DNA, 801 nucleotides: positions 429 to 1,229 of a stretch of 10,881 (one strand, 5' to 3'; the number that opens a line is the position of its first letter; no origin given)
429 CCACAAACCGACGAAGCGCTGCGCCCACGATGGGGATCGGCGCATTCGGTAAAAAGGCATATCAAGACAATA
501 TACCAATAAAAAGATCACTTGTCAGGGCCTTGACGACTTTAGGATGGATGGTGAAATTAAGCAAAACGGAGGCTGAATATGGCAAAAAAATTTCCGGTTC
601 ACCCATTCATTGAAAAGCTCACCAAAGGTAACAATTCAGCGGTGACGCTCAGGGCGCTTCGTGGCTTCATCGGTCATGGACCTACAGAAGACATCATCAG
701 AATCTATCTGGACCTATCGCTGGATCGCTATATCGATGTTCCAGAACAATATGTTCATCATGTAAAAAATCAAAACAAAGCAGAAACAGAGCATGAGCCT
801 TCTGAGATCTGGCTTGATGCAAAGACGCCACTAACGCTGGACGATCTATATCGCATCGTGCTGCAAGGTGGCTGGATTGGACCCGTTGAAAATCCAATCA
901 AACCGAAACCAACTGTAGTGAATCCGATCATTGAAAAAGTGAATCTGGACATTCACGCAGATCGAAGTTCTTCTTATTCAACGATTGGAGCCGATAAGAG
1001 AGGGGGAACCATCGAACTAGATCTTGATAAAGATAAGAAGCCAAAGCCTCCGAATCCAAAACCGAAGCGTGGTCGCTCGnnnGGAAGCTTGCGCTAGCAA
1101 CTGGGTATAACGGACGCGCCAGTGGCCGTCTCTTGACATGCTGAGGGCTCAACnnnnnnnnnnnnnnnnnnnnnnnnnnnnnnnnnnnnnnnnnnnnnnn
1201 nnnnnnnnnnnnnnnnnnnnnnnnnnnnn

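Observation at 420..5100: Lower-GC genomic island of uncharacterised Lys/Pro/Asp-rich proteins, interrupted by an IS50-like element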

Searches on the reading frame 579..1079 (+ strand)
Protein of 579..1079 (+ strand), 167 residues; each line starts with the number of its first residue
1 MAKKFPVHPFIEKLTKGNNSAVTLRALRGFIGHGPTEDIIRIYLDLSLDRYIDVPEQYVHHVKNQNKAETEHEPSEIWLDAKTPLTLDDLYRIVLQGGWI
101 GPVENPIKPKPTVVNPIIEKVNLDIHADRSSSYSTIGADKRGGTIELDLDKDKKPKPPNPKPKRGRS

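Call 7: search_protein_families(library=pfam, max_evalue=0.1, proteins=[window:579-1079:+])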
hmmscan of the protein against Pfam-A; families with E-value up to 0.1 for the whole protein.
window:579-1079:+ (167 aa): 1 family
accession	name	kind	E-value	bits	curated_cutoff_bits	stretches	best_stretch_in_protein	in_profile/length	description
PF17613.7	motB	-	0.059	13.7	25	1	13-65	107-159/162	Modifier of transcription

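Call 16: search_protein_families(library=padloc, max_evalue=0.1, proteins=[window:579-1079:+])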
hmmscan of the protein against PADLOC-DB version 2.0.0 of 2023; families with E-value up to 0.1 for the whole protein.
window:579-1079:+ (167 aa): 0 families

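Call 19: find_homologous_proteins(query=window:579-1079:+, max_evalue=0.01)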
Query window:579-1079:+ (167 aa): 10 proteins with E <= 0.01 among 48 candidates.
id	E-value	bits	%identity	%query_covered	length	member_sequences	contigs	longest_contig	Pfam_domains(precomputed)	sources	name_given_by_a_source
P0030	5.4e-107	374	99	100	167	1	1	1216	-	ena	-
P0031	7.4e-107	373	99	100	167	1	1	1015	-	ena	-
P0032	1.9e-105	368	97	100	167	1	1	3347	-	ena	-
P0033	7.6e-105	367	96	100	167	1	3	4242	-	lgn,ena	-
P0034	1.4e-104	366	97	100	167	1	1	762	-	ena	-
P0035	7.0e-104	363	96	100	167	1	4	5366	-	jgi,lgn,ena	jgi:hypothetical protein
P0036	3.4e-102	358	95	100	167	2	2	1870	-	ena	-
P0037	3.3e-92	325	88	100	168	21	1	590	-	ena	-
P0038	1.8e-90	320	96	87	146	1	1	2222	-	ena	-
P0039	1.3e-59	219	96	62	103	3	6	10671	-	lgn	-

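Call 31: search_protein_representatives(protein=window:579-1079:+)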
Query: 167 residues. Proteins with E-value up to 0.001 (for the whole library): 61; up to 1e-10: 5; up to 1e-30: 1. The best 61 are listed.
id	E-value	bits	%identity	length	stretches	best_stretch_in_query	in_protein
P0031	2.4e-107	373.0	99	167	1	1-167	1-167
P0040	2.8e-29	118.8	44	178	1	1-167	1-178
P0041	5.9e-21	91.8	41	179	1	1-166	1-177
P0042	1.7e-14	70.7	27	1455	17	85-155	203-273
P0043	5.9e-12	62.5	32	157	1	3-104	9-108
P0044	4.8e-09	53.0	34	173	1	5-111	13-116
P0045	5.8e-08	49.5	38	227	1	7-83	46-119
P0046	2.2e-06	44.3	33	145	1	3-85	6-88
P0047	2.3e-06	44.2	35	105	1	4-87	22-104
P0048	2.5e-06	44.2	32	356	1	5-86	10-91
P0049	4.0e-06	43.5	33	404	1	5-85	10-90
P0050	5.0e-06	43.2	27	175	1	3-90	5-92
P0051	9.4e-06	42.3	31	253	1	7-84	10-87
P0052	1.2e-05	41.9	32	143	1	3-91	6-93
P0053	1.2e-05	41.9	32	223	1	3-79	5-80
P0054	1.8e-05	41.3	30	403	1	6-99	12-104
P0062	6.8e-05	39.5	37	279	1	5-87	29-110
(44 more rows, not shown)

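Call 33: search_protein_families(library=pfam, alignment_id=A2, max_evalue=0.01)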
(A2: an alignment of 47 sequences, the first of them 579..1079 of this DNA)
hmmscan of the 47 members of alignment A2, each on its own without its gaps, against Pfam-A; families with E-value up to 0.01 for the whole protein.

A. member 1, window:579-1079:+ (167 aa): 0 families

B. families by the number of members that match (of 47 scanned): 0 families

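Call 53: search_solved_structures(query=A2, max_evalue=10)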
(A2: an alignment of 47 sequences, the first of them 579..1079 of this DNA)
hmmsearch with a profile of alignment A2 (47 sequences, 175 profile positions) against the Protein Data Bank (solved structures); distinct sequences matched with E-value up to 10: 0.

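Call 54: search_protein_families(library=ncbifam, max_evalue=0.01, proteins=[window:579-1079:+, P0048, P0054])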
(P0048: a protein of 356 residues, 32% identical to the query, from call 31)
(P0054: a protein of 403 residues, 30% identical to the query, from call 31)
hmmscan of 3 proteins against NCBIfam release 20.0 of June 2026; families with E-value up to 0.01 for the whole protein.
window:579-1079:+ (167 aa): 0 families

P0048 (356 aa): 0 families

P0054 (403 aa): 0 families

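Call 55: search_protein_families(library=phrogs, max_evalue=0.01, proteins=[window:579-1079:+])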
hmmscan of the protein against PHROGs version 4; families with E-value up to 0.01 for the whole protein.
window:579-1079:+ (167 aa): 0 families

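Call 58: list_cluster_members(proteins=[P0040, P0043, P0044, P0045, P0048, P0049, P0054, P0062, P0042, P0050])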
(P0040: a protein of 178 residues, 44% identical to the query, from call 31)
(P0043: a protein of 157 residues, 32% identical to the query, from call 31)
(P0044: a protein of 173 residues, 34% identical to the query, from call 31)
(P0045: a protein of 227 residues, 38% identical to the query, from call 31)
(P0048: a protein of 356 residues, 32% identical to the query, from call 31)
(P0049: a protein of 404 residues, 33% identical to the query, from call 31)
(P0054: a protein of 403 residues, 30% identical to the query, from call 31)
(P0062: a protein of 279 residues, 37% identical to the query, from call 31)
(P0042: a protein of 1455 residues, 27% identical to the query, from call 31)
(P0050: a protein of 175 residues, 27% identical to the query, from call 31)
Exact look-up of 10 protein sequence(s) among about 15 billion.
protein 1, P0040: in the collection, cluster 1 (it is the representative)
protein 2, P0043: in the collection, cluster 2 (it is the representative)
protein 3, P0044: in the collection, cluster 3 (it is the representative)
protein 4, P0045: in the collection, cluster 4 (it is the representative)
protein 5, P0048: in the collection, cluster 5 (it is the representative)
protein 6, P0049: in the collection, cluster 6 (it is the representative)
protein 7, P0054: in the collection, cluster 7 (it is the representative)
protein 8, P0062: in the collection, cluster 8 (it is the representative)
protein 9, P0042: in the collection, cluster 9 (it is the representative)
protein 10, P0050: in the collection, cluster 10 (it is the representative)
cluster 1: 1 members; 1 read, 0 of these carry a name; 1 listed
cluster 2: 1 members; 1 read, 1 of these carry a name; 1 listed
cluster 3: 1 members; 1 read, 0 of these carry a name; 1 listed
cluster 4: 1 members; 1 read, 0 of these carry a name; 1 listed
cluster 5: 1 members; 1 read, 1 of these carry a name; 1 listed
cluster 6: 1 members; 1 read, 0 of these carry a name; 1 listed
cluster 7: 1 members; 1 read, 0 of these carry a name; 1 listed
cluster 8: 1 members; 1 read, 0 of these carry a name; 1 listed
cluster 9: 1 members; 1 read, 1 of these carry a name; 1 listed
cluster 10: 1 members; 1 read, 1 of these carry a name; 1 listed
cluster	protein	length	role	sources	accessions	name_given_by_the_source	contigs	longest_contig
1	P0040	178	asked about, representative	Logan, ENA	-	-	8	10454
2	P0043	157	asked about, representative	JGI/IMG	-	hypothetical protein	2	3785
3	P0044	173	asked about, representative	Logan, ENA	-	-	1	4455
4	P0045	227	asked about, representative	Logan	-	-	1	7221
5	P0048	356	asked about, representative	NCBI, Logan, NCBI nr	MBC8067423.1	MAG: hypothetical protein IAG13_03740 [Deltaproteobacteria bacterium] | hypothetical protein [Nannocystaceae bacterium]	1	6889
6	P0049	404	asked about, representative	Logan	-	-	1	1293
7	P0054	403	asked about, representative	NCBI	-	-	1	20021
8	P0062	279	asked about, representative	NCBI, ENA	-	-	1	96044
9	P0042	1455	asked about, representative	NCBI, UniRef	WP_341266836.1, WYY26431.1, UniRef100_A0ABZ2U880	hypothetical protein [Candidatus Phytoplasma fraxini] | Uncharacterized protein n=1 Tax=Ash yellows phytoplasma TaxID=35780 RepID=A0ABZ2U880_ASHYP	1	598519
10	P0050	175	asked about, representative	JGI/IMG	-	hypothetical protein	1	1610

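Call 59: find_encoding_contigs(protein=P0040, flank=6000, max_places=4)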
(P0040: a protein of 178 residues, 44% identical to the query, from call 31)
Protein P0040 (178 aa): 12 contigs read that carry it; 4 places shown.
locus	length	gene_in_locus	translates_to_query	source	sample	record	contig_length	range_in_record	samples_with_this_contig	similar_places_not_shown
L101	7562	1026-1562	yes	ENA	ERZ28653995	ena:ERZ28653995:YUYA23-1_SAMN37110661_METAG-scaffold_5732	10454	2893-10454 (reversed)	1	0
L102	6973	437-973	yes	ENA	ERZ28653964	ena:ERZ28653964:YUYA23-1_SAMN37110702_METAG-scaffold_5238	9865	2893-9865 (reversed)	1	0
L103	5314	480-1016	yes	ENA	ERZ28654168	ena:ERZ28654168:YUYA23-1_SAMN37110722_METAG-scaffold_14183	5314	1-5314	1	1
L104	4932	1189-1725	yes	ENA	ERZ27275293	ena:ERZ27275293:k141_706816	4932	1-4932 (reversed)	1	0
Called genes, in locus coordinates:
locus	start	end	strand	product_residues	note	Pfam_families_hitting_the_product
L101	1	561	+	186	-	?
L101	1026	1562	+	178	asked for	-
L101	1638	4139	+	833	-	-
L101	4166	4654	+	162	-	-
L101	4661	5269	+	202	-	-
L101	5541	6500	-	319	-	PF03781:FGE-sulfatase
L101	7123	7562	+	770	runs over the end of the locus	-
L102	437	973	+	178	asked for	-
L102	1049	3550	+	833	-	-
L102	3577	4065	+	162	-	-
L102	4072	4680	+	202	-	-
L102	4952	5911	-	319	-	PF03781:FGE-sulfatase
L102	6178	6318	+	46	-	-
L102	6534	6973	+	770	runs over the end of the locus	-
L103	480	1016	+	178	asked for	-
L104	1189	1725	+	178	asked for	-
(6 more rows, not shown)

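Call 60: find_encoding_contigs(protein=P0062, flank=6000, max_places=2)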
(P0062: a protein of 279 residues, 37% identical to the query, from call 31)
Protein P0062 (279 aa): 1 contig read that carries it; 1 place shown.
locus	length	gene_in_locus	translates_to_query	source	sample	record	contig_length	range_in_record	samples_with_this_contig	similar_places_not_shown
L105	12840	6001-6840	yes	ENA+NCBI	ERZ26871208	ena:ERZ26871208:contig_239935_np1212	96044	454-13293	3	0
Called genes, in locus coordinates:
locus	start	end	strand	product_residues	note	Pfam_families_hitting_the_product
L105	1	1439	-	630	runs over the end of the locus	?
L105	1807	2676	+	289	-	PF00135:COesterase (weak), PF20434:BD-FAE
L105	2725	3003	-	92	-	-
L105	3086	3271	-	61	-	PF14237:GYF_2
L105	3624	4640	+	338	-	PF08240:ADH_N, PF00107:ADH_zinc_N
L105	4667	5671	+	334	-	PF00657:Lipase_GDSL (faint), PF04311:DUF459 (faint), PF13472:Lipase_GDSL_2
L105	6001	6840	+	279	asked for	-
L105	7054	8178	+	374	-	PF01636:APH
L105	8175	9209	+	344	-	PF17914:HopA1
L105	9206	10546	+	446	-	PF05147:LANC_like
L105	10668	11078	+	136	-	PF08818:DUF1801 (weak)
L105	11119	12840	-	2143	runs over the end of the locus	PF13517:FG-GAP_3 (weak), PF01839:FG-GAP (weak), PF13517:FG-GAP_3, PF01839:FG-GAP (weak), PF13517:FG-GAP_3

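Call 61: find_encoding_contigs(protein=P0054, flank=7000, max_places=2)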
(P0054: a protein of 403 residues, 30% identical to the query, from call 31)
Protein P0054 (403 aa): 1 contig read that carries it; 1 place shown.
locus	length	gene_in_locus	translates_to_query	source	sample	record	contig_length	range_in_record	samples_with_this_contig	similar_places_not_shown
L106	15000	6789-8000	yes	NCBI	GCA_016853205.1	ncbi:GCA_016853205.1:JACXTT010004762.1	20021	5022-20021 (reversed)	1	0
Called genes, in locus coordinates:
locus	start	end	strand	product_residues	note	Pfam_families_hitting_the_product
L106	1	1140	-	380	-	?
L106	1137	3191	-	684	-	-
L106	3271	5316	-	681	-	-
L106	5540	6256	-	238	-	PF00106:adh_short, PF08659:KR, PF13561:adh_short_C2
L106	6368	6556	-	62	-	-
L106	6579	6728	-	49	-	-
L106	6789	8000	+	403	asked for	-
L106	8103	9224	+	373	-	PF01636:APH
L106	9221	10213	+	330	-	PF17914:HopA1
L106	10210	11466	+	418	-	PF05147:LANC_like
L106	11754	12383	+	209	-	-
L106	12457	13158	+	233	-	PF04012:PspA_IM30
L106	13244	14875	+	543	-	PF09084:NMT1, PF12974:Phosphonate-bd, PF13379:NMT1_2 (weak), PF00691:OmpA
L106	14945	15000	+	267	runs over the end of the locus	PF00528:BPD_transp_1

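Call 62: find_encoding_contigs(protein=P0048, flank=7000, max_places=2)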
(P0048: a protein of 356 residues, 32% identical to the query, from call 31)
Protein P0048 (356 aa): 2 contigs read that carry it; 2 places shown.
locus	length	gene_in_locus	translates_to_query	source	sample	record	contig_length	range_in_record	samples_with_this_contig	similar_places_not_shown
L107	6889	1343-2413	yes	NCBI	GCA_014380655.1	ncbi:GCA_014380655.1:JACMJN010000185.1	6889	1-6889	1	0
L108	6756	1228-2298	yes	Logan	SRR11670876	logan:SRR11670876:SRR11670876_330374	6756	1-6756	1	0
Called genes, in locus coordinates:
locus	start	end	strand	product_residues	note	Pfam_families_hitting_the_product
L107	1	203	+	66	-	?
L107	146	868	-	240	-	PF03006:HlyIII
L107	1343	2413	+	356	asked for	-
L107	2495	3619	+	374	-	PF01636:APH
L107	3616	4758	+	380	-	PF17914:HopA1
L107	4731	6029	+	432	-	PF05147:LANC_like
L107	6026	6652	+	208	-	PF01841:Transglut_core (weak)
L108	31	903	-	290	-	PF03006:HlyIII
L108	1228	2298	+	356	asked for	-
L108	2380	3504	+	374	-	PF01636:APH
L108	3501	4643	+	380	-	PF17914:HopA1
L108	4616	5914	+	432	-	PF05147:LANC_like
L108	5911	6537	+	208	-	PF01841:Transglut_core (weak)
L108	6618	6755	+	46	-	?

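Call 66: predict_structure(alignment_id=A2)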
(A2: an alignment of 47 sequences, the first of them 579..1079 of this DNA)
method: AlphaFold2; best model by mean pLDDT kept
length: 167 residues; sequences in the alignment: 47
mean_pLDDT: 75.1   pTM: 0.51
mean pLDDT of the five models: 75.1, 73.7, 73.4, 72.9, 71.4
residues with pLDDT >= 90: 53; 70-90: 45; 50-70: 57; < 50: 12
segments of 3 or more residues with pLDDT < 50: 104-108
pLDDT, mean of each block of 10 residues (from residue 1): 71 71 88 97 94 96 82 92 86 69 53 61 55 54 55 77 75
secondary structure, 60 per line:
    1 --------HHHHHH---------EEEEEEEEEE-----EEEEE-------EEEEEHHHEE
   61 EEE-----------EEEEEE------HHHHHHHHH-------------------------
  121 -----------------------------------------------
elements in order: H9-14 E24-33 E39-43 E51-55 E59-63 E75-80 H87-95

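Call 74: search_protein_families(library=pfam, max_evalue=0.01, proteins=[L101:4661-5266:+])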
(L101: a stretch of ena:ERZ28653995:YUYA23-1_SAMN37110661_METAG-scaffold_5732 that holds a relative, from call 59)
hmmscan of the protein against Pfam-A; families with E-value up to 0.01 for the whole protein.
L101:4661-5266:+ (202 aa): 0 families

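Call 75: fold_search(model_id=the predicted structure, library=pdb)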
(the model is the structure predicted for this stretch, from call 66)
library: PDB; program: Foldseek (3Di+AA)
matches with E <= 10: 223; with E <= 0.001: 0
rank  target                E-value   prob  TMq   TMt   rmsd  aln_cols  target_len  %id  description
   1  9i5t_13               1.1e-01  0.38  0.21  0.20  11.8       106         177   16  50S subunit of P. gingivalis ribosome with Lefamulin (released 2025-08-20)
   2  9ki1_V                7.3e-01  0.08  0.16  0.14  24.1       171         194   15  Baseplate structure of Escherichia phage Mu (released 2025-02-12)
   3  4v7h_BH               7.7e-01  0.10  0.19  0.18  11.3       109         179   14  Structure of the 80S rRNA and proteins and P/E tRNA for eukaryotic ribosome based on cryo-EM map of Thermomyces lanug (released 2014-07-09)
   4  1ywu_MODEL_1_A        7.7e-01  0.09  0.18  0.22  10.9       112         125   12  Solution NMR structure of Pseudomonas Aeruginosa protein PA4608. Northeast Structural Genomics target PaT7 (released 2005-03-29)
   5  5hlz_A                8.7e-01  0.05  0.12  0.10  17.0       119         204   13  Structure of Pro-Activin A Complex at 2.85 A resolution (released 2016-07-13)
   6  5t2a_w                9.2e-01  0.11  0.19  0.18  11.8       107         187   12  CryoEM structure of the Leishmania donovani 80S ribosome at 2.9 Angstrom resolution (released 2017-01-25)
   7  9lol_A                9.2e-01  0.06  0.12  0.07  14.9       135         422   16  Cryo-EM structure of human MON1A-CCZ1-RAB7A (released 2025-12-03)
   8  6bq9                  9.7e-01  0.06  0.13  0.06  12.6       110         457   13  2.55 Angstrom Resolution Crystal Structure of N-terminal Fragment (residues 1-493) of DNA Topoisomerase IV Subunit A fro (released 2017-12-06)
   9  7k9u_B                9.7e-01  0.02  0.09  0.08  15.0       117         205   10  Cryptococcus neoformans Hsp90 nucleotide binding domain in complex with BUCMD00429 (released 2021-01-27)
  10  9dk3_B                1.0e+00  0.16  0.21  0.13   9.0        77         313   17  Lexapeptide dehydratase complex LxmKY, hydrolysed ATP bound (released 2024-12-04)
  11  8otz_I                1.1e+00  0.08  0.19  0.09  21.7       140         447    8  48-nm repeat of the native axonemal doublet microtubule from bovine sperm (released 2023-11-22)
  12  7k9w_A                1.4e+00  0.03  0.11  0.10  14.1       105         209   10  Cryptococcus neoformans Hsp90 nucleotide binding domain in complex with BUCMD00461 (released 2021-01-27)
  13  6skf_BG               1.5e+00  0.08  0.18  0.17  11.4        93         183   17  Cryo-EM Structure of T. kodakarensis 70S ribosome (released 2020-07-29)
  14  7pnt_W                1.5e+00  0.05  0.13  0.19  11.3        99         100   14  Assembly intermediate of mouse mitochondrial ribosome small subunit without mS37 in complex with RbfA and Tfb1m (released 2022-06-15)
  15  8a98_E                1.5e+00  0.07  0.18  0.17  11.2       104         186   12  CRYO-EM STRUCTURE OF LEISHMANIA MAJOR 80S RIBOSOME : snoRNA MUTANT (released 2023-10-11)
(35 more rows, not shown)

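Call 100: search_protein_families(library=pfam, max_evalue=0.01, proteins=[L101:1-558:+, L101:4166-4651:+])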
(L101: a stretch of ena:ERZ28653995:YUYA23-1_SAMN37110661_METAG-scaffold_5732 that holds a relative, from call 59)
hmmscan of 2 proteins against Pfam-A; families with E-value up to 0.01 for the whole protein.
L101:1-558:+ (186 aa): 2 families
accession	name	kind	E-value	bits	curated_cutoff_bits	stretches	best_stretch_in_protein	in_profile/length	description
PF00589.27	Phage_integrase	-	3.7e-20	72.8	27.1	1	5-168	3-168/172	Phage integrase family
PF16684.10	ResT-TelK_cat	-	0.0011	19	27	0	12-54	9-50/181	Telomere resolvase ResT/TelK catalytic domain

L101:4166-4651:+ (162 aa): 0 families
